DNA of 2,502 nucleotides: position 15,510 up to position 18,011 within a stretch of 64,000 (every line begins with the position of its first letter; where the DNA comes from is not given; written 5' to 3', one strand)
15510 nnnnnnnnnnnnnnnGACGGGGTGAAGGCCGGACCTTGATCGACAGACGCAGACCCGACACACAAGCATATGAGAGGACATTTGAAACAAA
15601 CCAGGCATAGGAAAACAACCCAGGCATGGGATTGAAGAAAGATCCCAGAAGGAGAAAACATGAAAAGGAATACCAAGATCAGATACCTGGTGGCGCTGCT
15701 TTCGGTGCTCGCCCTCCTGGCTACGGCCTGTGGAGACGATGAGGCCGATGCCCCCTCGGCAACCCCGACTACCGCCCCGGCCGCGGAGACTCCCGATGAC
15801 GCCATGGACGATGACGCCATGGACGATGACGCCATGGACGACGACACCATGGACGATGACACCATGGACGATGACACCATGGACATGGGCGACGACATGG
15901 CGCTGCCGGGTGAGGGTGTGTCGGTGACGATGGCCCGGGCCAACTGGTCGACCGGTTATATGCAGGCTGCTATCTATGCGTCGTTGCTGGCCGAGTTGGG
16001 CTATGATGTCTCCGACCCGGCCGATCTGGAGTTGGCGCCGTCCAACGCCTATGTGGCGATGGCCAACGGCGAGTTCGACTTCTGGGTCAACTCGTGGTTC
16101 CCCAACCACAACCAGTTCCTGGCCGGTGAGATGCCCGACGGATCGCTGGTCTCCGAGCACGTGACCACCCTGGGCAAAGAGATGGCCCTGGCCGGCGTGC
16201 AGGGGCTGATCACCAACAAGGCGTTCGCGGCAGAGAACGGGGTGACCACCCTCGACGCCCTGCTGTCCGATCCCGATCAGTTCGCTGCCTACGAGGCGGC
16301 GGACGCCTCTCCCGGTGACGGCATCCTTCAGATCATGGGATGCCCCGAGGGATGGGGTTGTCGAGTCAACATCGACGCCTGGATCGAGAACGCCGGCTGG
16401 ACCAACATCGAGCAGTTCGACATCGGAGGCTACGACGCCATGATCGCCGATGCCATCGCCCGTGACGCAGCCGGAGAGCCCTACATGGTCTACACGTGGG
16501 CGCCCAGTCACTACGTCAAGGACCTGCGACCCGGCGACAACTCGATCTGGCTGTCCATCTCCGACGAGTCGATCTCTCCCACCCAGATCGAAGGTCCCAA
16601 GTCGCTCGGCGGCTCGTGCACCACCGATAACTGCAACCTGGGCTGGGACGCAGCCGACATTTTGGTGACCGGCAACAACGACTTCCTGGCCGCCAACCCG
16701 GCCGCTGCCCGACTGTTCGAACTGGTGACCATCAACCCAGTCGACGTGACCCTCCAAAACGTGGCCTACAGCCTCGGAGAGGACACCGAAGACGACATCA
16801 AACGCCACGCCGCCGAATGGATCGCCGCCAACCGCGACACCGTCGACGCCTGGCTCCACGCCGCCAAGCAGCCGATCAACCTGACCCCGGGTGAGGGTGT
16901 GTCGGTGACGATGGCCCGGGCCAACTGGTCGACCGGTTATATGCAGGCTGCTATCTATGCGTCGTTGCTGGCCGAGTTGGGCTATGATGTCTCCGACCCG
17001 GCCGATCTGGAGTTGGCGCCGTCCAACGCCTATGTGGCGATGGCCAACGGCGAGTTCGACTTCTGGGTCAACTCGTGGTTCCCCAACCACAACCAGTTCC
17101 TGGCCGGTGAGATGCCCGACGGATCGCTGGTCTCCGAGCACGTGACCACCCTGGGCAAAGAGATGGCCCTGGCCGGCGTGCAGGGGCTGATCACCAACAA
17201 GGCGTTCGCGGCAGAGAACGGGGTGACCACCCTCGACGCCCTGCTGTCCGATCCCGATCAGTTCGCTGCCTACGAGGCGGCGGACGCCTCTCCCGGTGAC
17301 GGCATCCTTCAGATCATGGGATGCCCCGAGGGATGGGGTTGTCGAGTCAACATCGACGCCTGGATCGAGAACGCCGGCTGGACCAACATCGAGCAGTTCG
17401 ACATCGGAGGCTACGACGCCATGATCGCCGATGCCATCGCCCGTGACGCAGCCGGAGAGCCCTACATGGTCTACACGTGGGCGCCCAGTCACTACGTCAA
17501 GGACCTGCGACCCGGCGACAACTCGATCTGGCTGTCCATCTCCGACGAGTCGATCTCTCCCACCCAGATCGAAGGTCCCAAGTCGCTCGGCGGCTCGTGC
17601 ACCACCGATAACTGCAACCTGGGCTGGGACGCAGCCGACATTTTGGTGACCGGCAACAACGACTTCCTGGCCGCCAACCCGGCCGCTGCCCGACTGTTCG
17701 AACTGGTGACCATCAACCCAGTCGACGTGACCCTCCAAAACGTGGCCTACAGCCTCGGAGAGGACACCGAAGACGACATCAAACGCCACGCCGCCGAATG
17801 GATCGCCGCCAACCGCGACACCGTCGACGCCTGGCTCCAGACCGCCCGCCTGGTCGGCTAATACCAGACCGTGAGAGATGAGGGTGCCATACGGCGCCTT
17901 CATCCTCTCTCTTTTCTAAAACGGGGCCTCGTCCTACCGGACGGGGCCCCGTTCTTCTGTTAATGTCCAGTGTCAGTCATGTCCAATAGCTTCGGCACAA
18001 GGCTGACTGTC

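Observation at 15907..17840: Perfect 981-bp tandem duplication creating a two-SBD ProX lipoprotein, with a third diverged paralog downstream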

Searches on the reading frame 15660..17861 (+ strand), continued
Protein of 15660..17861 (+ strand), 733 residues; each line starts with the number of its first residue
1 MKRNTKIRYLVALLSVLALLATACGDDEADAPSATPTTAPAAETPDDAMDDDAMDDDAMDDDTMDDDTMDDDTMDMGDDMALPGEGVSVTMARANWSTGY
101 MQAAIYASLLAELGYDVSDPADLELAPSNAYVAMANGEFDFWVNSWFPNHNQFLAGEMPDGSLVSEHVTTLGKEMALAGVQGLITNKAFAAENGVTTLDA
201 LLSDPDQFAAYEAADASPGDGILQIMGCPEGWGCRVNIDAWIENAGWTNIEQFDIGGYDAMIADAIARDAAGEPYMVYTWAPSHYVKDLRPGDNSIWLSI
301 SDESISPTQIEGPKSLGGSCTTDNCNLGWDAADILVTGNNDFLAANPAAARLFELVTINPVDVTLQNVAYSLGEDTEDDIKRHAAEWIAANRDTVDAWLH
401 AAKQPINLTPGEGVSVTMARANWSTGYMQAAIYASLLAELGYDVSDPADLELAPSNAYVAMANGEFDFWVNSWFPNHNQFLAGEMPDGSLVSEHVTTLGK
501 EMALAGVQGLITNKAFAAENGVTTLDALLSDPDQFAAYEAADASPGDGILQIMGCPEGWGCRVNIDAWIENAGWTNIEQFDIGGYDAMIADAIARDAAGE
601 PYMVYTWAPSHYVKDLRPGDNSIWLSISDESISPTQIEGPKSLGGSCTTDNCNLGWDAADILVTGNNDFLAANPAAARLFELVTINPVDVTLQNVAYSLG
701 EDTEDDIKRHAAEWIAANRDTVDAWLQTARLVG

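Call 49: predict_structure(alignment_id=A1)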
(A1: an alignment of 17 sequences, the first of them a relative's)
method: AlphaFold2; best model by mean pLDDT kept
length: 733 residues; sequences in the alignment: 17
mean_pLDDT: 43.9   pTM: 0.30
mean pLDDT of the five models: 43.9, 41.3, 37.5, 32.8, 32.6
residues with pLDDT >= 90: 0; 70-90: 56; 50-70: 221; < 50: 456
segments of 3 or more residues with pLDDT < 50: 1-6, 18-99, 118-165, 172-182, 229-237, 244-246, 256-260, 279-374, 405-427, 444-468, 470-509, 556-561, 584-586, 606-674, 685-703
pLDDT, mean of each block of 10 residues (from residue 1): 47 51 33 32 30 30 28 25 31 40 61 57 28 22 24 39 48 35 57 65 70 67 60 46 56 53 53 56 25 21 22 22 22 29 42 45 36 50 70 73 46 25 40 68 47 32 43 33 41 41 38 63 60 72 65 51 53 62 52 59 47 22 20 22 21 21 28 51 43 32 56 73 76 57
secondary structure, 60 per line:
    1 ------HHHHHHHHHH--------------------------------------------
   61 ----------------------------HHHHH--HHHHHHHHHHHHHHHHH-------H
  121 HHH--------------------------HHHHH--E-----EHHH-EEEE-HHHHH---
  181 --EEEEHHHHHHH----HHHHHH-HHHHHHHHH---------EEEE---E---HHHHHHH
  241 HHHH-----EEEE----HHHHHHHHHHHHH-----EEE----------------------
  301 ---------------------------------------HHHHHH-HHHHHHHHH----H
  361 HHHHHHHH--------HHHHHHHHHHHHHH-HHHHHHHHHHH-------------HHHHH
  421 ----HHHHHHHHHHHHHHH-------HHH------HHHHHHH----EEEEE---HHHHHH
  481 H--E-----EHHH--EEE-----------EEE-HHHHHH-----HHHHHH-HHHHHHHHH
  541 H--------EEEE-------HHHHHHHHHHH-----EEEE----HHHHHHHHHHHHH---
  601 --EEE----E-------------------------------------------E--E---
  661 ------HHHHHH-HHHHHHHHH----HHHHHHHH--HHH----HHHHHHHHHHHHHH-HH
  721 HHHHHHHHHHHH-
elements in order (helices of 4 or more, strands of 3 or more residues): H7-16 H89-93 H96-112 H120-123 H150-154 E168-171 H173-177 E183-186 H187-193 H198-203 H205-213 E223-226 H234-244 E250-253 H258-270 E276-278 H340-345 H347-355 H360-368 H377-390 H392-402 H416-420 H425-439 H456-462 E467-471 H475-481 E496-498 E510-512 H514-519 H525-530 H532-541 E550-553 H561-571 E577-580 H585-597 E603-605 H667-672 H674-682 H687-694 H704-717 H719-732
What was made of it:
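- The AlphaFold model of the full protein was unusable (pLDDT 44, call 49).
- Tried and rejected: AlphaFold2 of the full 733-aa protein with a 17-sequence alignment gave pLDDT 43.9 and pTM 0.30 (call 49).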

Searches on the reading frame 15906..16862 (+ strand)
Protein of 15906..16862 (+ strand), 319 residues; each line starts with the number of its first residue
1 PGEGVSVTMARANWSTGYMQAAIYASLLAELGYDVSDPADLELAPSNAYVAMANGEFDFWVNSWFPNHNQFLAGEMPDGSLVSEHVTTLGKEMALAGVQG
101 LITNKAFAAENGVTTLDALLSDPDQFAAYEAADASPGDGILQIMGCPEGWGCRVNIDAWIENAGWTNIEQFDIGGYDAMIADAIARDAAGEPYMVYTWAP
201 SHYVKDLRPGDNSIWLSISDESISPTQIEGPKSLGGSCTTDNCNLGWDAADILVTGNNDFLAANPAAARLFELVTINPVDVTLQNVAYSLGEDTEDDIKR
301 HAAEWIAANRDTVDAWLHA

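Call 27: search_solved_structures(query=window:15906-16862:+, show_alignments=2)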
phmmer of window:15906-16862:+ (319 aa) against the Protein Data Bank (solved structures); distinct sequences matched with E-value up to 0.001: 1.
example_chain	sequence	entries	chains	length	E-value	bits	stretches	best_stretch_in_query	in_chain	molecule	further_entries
1r9l_A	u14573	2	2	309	1.3e-34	123.3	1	1-318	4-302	Glycine betaine-binding periplasmic protein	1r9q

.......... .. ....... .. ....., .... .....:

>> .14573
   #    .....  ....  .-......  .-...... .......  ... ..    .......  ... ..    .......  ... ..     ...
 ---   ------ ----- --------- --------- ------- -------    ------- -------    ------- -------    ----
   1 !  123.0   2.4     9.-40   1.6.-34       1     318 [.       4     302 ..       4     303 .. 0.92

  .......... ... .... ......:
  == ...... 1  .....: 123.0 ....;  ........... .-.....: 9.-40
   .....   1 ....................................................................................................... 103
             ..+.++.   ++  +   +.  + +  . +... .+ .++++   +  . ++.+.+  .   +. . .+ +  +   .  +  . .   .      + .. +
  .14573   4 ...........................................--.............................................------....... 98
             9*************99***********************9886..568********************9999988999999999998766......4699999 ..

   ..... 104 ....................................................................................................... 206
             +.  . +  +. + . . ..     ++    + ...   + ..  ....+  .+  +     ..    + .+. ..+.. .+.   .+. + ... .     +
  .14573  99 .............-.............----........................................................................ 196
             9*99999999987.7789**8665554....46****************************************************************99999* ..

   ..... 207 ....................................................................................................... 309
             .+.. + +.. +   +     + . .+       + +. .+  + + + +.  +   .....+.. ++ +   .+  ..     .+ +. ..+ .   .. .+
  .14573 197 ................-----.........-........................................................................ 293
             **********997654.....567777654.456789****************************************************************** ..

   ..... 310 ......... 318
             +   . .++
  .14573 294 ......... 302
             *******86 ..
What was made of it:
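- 15906..16858 (+): Repeat copy 1 = SBD1 coding core. E. coli ProX 1R9L E = 1.3e-34, with Trp65/Trp140/Trp188 conserved (call 27)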

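Call 56: search_protein_representatives(protein=window:15906-16862:+)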
Query: 319 residues. Proteins with E-value up to 0.001 (for the whole library): 622; up to 1e-10: 376; up to 1e-30: 163. The best 150 are listed.
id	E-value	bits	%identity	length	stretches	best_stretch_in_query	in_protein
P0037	2.1e-240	812.9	61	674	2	1-317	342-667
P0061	5.5e-160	548.6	48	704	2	1-317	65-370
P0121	2.3e-155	533.4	70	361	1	1-317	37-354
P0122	6.8e-146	502.3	48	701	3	4-318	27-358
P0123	1.1e-129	448.9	42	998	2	1-317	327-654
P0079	2.1e-128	444.8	63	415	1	1-317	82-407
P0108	9.3e-117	406.5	64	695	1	1-317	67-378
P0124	8.6e-103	360.6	54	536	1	1-319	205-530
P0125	5.4e-95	335.0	51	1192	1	1-319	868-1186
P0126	4.6e-94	331.9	55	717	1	1-317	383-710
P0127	7.4e-86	304.9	54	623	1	1-317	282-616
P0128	8.5e-86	304.7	41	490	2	1-317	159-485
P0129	8.7e-86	304.7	51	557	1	1-318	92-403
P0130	8.9e-86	304.7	53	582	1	1-319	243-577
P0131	1.1e-85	304.4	51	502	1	1-319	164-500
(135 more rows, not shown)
